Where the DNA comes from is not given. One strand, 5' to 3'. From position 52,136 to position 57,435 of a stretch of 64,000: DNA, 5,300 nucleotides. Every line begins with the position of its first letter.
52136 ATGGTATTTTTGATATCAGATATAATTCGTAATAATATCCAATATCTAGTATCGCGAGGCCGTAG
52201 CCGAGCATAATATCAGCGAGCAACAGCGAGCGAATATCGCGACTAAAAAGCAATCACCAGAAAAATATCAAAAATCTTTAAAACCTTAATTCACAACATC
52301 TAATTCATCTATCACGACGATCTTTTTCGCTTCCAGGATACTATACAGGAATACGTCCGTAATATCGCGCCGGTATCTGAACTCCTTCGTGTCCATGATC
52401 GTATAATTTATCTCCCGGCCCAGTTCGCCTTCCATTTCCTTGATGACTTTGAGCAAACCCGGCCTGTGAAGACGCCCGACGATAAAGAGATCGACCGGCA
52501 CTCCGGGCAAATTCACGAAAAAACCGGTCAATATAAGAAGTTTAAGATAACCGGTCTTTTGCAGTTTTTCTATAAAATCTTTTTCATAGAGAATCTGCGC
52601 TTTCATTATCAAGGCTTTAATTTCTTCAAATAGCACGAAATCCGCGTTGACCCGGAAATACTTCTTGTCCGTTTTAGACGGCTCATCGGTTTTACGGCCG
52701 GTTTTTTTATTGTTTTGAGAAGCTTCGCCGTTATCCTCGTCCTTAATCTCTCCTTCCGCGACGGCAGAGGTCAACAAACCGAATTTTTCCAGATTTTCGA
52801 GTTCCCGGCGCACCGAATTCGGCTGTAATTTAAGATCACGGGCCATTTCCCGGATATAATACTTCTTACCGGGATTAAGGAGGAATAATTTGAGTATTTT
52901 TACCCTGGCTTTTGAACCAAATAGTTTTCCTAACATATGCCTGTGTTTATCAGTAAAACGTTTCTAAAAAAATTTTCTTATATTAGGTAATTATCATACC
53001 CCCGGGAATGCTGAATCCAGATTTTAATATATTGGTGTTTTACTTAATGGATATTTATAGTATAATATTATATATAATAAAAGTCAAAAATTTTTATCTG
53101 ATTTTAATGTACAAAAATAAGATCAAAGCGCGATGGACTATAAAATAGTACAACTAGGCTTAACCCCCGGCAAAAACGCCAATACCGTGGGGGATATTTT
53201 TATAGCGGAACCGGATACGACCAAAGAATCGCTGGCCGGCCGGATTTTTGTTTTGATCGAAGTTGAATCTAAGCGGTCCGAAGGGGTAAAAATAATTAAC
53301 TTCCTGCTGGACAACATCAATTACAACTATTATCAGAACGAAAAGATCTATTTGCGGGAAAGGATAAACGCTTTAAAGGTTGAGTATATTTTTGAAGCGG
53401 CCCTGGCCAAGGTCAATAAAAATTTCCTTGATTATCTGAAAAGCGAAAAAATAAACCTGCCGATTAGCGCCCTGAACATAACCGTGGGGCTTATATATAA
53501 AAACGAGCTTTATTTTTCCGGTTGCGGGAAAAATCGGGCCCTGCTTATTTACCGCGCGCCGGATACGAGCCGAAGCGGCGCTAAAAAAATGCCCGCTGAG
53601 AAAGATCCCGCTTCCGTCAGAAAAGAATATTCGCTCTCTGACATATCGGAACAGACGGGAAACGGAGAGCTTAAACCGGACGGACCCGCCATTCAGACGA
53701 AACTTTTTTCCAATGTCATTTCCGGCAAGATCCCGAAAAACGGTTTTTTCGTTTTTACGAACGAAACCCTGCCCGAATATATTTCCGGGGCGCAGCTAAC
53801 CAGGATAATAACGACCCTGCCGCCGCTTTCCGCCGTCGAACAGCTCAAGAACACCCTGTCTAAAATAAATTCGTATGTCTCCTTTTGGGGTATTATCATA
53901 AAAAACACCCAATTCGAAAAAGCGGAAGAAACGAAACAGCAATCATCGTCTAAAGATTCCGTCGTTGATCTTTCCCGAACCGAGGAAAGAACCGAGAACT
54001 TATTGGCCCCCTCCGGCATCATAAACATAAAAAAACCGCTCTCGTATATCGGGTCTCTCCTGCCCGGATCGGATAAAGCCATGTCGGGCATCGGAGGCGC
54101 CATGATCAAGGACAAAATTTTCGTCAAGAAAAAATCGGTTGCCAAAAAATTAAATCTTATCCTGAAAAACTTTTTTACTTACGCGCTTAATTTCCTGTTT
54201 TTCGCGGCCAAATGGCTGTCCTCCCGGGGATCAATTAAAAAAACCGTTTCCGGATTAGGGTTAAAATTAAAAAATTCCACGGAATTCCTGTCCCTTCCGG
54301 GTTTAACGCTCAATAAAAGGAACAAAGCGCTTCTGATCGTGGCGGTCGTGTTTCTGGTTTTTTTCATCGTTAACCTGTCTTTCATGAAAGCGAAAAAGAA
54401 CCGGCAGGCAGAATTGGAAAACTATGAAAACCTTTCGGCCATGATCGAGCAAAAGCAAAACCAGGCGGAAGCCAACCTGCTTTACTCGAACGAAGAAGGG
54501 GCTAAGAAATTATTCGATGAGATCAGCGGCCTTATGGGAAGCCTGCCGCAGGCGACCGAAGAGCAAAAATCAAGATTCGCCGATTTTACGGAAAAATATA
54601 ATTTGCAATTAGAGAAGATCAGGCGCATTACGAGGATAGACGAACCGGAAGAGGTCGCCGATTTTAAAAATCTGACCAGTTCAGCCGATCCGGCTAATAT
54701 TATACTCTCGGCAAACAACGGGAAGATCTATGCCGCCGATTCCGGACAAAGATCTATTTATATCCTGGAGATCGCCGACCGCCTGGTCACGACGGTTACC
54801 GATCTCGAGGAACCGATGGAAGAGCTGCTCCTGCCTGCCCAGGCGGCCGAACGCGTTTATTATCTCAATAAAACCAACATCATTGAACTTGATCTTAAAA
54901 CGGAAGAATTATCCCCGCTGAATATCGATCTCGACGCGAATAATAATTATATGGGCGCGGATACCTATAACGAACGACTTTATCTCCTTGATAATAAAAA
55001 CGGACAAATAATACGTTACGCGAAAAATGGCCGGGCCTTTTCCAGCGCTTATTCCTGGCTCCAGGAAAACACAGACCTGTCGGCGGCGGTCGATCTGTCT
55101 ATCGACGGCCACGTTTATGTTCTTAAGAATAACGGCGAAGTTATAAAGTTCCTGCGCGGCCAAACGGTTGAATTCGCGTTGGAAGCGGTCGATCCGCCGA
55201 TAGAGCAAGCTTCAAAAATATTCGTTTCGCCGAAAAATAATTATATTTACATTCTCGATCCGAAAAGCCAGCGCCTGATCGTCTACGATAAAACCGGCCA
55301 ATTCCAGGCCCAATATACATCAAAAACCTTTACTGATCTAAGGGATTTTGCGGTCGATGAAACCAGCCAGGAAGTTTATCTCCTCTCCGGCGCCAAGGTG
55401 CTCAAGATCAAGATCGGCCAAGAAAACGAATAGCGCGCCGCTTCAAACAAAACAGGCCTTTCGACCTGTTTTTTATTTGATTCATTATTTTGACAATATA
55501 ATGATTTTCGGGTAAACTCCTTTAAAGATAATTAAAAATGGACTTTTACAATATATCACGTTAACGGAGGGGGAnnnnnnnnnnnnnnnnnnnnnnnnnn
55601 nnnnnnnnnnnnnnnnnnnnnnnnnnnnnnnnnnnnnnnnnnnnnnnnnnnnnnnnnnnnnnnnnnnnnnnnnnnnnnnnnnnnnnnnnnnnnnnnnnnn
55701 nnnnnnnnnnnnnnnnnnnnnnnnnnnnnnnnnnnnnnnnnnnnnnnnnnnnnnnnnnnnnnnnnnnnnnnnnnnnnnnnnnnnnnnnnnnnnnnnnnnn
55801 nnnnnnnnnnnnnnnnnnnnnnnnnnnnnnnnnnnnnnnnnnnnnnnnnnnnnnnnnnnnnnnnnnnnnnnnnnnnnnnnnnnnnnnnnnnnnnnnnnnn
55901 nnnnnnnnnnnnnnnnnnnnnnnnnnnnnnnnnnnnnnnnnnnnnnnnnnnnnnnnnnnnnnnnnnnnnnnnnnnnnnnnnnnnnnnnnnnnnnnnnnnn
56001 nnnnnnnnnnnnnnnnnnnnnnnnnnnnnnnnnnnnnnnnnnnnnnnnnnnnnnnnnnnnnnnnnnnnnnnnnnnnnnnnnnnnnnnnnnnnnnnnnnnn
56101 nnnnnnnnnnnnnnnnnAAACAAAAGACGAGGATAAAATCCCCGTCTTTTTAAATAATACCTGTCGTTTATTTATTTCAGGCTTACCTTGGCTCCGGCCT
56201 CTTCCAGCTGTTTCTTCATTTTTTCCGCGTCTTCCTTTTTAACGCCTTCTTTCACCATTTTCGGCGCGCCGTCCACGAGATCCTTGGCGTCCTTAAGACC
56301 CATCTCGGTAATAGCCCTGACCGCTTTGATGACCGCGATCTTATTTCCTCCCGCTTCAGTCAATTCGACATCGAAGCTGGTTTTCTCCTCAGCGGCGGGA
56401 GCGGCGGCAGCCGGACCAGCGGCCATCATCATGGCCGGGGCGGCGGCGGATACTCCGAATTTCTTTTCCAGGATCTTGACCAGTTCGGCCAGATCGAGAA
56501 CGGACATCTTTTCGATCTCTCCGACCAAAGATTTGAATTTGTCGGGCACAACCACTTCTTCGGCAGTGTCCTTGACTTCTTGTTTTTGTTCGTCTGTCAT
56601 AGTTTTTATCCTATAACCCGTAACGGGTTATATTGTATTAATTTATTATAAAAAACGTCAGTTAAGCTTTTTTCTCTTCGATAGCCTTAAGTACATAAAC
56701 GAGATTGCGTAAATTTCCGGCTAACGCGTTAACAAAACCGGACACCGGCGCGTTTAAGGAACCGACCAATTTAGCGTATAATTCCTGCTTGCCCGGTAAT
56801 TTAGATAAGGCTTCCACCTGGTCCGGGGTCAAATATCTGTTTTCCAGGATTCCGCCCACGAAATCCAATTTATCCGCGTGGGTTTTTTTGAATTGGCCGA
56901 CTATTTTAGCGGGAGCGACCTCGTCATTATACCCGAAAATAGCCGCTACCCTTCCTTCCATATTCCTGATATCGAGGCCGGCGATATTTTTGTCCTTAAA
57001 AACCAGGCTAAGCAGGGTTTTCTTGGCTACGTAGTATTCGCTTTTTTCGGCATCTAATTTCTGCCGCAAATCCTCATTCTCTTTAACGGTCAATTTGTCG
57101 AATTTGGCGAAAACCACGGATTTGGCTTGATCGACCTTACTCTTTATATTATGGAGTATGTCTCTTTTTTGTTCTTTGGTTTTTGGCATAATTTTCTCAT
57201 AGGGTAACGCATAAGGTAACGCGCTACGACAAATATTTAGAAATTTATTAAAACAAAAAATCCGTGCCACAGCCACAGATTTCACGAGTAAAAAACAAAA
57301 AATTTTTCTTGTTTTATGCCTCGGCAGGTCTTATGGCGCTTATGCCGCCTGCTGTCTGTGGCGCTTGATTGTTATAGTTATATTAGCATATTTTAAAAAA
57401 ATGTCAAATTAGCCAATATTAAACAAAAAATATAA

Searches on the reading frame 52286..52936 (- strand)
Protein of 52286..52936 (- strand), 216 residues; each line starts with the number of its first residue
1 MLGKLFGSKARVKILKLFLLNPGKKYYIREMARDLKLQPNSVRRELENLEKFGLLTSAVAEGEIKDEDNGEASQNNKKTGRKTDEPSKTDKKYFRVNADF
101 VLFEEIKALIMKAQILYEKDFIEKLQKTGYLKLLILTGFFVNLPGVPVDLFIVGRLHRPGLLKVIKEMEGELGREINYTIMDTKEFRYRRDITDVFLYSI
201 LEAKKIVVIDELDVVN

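Call 13: search_protein_families(library=pfam, proteins=[window:52286-52936:-], max_evalue=0.001)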
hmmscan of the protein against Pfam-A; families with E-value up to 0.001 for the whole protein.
window:52286-52936:- (216 aa): 1 family
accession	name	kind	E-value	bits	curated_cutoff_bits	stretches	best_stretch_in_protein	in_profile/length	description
PF01022.26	HTH_5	-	0.00076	19.7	22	0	9-56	2-46/47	Bacterial regulatory protein, arsR family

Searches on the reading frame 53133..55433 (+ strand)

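Call 13: search_protein_families(library=pfam, proteins=[window:53133-55433:+], max_evalue=0.001)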
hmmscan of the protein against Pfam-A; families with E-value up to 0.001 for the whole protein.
window:53133-55433:+ (766 aa): 1 family
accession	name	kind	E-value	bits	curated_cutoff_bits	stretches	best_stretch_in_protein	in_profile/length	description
PF17170.10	DUF5128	-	0.00037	20.2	22.9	0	701-754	52-110/321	6-bladed beta-propeller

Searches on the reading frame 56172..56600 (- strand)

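Call 13: search_protein_families(library=pfam, proteins=[window:56172-56600:-], max_evalue=0.001)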
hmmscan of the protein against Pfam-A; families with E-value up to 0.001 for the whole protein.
window:56172-56600:- (142 aa): 2 families
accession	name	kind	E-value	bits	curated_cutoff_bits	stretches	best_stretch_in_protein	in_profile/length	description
PF00542.24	Ribosomal_L12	-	3.2e-31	107.9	25.9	1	76-142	1-67/67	Ribosomal protein L7/L12 C-terminal domain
PF16320.10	Ribosomal_L12_N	-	5.4e-19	68.1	25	1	23-68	3-47/48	Ribosomal protein L7/L12 dimerisation domain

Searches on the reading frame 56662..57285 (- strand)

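Call 13: search_protein_families(library=pfam, proteins=[window:56662-57285:-], max_evalue=0.001)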
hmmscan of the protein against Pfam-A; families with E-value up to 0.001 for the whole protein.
window:56662-57285:- (207 aa): 1 family
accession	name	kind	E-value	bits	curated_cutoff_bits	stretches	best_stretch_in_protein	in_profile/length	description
PF00466.25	Ribosomal_L10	-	1.8e-17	63.6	22.8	1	35-133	1-99/100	Ribosomal protein L10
